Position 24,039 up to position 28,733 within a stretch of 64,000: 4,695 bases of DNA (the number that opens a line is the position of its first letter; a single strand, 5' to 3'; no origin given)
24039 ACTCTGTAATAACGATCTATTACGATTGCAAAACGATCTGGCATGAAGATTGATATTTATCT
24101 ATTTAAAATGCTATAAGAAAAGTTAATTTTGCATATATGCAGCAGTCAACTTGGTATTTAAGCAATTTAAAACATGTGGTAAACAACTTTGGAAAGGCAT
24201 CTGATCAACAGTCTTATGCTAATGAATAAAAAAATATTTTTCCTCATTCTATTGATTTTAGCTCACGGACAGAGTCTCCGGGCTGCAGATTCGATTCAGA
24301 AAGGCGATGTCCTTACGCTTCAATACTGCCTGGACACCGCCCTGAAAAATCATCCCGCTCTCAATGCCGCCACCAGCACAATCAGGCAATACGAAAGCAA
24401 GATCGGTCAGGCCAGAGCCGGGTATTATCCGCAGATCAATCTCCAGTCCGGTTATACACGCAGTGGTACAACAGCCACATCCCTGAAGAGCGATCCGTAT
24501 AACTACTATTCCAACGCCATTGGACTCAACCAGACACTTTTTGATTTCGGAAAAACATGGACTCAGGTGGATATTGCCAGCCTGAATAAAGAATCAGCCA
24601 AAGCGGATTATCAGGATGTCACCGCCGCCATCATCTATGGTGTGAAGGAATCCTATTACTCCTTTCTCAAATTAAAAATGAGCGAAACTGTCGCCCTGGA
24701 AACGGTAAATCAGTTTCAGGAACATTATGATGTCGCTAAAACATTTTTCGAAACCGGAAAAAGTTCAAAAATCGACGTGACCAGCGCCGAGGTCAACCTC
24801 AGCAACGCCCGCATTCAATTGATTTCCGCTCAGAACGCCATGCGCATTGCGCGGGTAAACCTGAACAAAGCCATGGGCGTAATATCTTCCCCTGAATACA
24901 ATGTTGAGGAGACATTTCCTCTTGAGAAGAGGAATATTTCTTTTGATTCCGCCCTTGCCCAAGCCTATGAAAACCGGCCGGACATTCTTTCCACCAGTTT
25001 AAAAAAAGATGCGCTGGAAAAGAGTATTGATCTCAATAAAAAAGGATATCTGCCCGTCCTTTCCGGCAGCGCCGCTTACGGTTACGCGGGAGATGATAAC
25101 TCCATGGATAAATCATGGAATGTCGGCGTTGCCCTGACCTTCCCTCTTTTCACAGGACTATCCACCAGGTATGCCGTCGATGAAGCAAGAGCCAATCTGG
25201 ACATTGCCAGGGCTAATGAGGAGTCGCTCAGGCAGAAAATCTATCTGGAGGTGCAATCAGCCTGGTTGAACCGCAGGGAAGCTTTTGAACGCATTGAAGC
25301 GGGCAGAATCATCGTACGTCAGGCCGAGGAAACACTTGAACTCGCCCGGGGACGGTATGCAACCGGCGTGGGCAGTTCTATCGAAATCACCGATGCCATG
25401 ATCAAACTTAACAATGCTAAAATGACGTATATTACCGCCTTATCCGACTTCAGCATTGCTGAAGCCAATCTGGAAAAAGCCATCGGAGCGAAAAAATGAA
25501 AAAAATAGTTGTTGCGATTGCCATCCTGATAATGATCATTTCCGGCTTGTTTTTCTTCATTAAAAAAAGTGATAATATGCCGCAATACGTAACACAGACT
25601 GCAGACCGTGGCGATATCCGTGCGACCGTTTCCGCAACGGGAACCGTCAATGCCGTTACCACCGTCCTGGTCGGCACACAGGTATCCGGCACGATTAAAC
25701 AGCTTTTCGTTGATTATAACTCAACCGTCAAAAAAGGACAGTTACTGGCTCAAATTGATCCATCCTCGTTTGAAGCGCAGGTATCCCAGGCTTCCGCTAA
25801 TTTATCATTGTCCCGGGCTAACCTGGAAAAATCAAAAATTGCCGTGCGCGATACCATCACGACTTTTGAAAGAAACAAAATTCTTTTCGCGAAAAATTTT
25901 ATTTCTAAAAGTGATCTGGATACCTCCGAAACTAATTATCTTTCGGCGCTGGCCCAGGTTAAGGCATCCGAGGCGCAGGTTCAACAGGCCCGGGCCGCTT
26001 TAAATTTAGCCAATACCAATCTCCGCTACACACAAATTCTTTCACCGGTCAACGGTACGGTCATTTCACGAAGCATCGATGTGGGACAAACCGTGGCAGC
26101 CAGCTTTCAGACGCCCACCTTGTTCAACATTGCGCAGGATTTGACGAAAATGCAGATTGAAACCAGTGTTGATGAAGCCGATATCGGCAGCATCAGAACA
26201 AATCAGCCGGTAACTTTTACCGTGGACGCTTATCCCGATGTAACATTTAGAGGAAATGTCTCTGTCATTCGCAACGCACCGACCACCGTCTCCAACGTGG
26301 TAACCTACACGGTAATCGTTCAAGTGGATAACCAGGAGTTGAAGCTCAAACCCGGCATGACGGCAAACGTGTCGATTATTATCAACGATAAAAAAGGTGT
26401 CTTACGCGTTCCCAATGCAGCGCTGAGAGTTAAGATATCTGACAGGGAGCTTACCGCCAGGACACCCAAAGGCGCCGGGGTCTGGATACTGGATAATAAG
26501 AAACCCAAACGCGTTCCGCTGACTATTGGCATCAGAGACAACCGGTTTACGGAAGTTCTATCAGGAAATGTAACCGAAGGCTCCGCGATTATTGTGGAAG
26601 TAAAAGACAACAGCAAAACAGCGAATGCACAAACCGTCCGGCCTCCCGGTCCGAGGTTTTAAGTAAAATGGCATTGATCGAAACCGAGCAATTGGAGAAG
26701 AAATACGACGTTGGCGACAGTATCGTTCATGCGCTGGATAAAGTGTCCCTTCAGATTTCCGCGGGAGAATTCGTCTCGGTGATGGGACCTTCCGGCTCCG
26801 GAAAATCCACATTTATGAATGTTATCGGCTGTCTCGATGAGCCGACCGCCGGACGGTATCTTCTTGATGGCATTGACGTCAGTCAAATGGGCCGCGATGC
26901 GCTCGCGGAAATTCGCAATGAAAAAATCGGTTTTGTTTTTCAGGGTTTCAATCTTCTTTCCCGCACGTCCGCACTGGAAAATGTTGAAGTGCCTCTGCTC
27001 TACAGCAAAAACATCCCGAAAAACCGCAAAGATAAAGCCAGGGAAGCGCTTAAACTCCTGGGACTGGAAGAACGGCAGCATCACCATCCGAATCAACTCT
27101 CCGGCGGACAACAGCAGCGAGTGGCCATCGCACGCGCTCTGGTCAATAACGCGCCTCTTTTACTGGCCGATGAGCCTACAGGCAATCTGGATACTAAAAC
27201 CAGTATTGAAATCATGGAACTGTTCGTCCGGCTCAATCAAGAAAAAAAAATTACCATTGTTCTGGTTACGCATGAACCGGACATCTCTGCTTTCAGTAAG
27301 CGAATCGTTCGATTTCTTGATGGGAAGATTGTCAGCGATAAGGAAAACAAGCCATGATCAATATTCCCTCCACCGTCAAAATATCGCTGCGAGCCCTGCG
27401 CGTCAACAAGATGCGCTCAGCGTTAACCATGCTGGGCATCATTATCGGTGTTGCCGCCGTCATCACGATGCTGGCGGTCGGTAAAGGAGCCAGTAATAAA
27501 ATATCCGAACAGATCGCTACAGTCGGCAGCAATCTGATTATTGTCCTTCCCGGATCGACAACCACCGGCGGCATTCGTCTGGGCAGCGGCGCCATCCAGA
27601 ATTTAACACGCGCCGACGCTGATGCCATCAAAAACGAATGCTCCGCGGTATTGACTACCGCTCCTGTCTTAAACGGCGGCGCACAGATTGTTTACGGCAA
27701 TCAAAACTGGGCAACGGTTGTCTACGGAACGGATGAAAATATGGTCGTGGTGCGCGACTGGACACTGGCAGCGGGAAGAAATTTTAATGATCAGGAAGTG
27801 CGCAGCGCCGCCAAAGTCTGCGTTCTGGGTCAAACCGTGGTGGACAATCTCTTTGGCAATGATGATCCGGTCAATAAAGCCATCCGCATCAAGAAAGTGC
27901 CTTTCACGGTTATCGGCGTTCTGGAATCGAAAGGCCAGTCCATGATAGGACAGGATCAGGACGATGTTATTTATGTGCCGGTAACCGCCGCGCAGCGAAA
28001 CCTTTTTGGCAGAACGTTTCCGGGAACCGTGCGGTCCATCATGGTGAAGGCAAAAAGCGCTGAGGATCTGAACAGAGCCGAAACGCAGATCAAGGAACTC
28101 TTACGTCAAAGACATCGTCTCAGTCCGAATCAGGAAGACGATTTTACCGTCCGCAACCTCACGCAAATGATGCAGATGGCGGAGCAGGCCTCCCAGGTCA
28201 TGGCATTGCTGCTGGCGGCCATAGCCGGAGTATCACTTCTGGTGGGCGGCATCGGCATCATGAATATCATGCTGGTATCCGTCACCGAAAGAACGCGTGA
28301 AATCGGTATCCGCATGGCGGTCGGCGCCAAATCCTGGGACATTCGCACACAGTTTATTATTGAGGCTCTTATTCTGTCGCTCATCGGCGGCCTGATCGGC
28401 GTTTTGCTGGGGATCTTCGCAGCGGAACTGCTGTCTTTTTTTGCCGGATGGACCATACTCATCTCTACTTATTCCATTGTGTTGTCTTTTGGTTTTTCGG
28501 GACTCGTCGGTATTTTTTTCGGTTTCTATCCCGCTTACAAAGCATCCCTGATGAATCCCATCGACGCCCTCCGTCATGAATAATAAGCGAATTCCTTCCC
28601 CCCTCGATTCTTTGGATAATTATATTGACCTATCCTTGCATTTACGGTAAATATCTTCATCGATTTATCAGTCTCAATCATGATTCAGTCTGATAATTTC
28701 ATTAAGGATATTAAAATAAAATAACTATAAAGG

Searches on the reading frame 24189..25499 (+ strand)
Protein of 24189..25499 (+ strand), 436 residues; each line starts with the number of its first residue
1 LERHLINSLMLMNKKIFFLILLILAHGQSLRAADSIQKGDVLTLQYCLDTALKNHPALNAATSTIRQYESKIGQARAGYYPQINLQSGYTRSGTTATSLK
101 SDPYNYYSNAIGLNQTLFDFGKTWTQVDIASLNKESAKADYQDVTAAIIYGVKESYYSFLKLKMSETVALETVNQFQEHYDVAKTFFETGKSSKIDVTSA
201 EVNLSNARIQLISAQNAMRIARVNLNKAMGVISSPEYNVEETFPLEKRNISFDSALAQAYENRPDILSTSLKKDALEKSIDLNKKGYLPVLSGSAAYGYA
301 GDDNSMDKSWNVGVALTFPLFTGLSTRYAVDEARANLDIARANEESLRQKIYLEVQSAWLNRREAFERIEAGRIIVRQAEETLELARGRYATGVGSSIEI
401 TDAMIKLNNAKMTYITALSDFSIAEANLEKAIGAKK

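Call 33: search_protein_families(library=pfam, proteins=[window:24189-25499:+], max_evalue=0.00001)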
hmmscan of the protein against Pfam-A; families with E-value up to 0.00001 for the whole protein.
window:24189-25499:+ (436 aa): 1 family
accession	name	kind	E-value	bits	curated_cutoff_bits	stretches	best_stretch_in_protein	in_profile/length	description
PF02321.23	OEP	-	4.1e-76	255.4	22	2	44-230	1-187/187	Outer membrane efflux protein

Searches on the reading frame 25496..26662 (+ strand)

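Call 34: search_protein_families(library=pfam, proteins=[window:25496-26662:+], max_evalue=0.00001)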
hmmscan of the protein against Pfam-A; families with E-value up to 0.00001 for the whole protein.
window:25496-26662:+ (388 aa): 3 families
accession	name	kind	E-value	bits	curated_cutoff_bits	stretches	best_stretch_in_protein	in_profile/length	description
PF16576.10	HlyD_D23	-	9.5e-23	81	30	1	42-290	3-214/214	Barrel-sandwich domain of CusB or HlyD membrane-fusion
PF13437.12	HlyD_3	-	2.7e-16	60.7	22.2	1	181-287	2-106/106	HlyD family secretion protein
PF13533.13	Biotin_lipoyl_2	-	8.9e-06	25.9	29.8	1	61-88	5-32/32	Biotin-lipoyl like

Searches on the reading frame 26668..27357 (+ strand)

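Call 34: search_protein_families(library=pfam, proteins=[window:26668-27357:+], max_evalue=0.00001)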
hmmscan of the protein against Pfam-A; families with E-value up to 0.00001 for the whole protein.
window:26668-27357:+ (229 aa): 3 families
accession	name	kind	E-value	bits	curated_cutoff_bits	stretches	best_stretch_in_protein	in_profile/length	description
PF00005.33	ABC_tran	-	9.1e-35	120.7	25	1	23-171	1-136/137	ABC transporter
PF13304.12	AAA_21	-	1.6e-07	32.1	27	0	142-204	236-300/304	AAA domain, putative AbiEii toxin, Type IV TA system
PF02463.25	SMC_N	-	1.3e-06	28.4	40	0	33-214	24-209/220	RecF/RecN/SMC N terminal domain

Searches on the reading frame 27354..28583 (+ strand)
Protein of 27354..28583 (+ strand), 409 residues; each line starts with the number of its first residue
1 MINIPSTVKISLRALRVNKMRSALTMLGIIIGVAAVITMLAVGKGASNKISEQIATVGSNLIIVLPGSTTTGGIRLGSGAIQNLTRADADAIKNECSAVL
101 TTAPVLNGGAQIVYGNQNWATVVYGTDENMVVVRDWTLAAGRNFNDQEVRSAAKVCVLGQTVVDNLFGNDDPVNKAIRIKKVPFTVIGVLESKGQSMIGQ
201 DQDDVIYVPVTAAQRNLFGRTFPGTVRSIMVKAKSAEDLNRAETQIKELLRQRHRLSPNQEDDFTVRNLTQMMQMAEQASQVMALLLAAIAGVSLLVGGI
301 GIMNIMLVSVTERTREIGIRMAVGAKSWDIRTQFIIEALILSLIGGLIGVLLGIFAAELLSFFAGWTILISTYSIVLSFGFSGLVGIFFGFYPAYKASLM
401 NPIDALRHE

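Call 34: search_protein_families(library=pfam, proteins=[window:27354-28583:+], max_evalue=0.00001)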
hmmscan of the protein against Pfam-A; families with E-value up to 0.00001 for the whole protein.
window:27354-28583:+ (409 aa): 2 families
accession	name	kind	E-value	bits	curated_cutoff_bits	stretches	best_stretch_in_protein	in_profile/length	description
PF12704.14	MacB_PCD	-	1.6e-56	192.3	27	1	22-248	1-206/207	MacB-like periplasmic core domain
PF02687.27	FtsX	-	1.6e-22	80.3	25.5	1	289-402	2-120/120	FtsX-like permease C-terminal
